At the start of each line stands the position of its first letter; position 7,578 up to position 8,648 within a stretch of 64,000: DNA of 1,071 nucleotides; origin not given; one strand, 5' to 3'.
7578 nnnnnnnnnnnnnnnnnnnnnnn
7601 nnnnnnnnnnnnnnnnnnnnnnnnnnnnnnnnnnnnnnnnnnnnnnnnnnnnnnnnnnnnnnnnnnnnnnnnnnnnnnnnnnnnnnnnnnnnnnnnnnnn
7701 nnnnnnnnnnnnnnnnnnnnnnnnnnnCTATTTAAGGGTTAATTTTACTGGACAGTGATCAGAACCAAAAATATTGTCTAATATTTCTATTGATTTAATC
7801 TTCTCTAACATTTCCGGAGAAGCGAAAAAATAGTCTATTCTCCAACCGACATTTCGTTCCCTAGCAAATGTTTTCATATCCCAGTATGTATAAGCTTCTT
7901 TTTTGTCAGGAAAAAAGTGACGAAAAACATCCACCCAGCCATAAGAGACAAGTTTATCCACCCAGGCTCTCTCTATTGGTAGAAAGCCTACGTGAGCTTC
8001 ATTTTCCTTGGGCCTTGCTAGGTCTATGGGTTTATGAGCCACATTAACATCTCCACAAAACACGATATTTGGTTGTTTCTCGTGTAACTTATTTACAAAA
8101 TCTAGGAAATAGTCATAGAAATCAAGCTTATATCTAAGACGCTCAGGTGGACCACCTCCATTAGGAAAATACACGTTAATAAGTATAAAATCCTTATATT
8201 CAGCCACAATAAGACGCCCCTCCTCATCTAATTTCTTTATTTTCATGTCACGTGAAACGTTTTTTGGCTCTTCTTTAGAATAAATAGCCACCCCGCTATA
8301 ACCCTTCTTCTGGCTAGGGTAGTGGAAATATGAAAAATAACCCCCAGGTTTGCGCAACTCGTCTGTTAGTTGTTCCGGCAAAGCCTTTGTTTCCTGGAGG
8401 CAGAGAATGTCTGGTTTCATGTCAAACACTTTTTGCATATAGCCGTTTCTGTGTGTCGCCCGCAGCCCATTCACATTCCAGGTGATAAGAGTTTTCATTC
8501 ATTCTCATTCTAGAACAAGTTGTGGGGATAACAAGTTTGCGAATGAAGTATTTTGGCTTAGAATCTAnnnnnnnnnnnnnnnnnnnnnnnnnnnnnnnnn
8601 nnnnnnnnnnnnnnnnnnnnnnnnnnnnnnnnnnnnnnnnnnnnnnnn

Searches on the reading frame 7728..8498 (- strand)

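Call 61: search_protein_families(library=pfam, proteins=[window:7728-8498:-], max_evalue=0.00001)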
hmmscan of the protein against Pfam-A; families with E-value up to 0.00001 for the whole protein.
window:7728-8498:- (256 aa): 1 family
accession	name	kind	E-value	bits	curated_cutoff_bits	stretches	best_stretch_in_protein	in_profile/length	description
PF03372.29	Exo_endo_phos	-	3.4e-33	115.6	24.5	1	5-248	1-225/225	Endonuclease/Exonuclease/phosphatase family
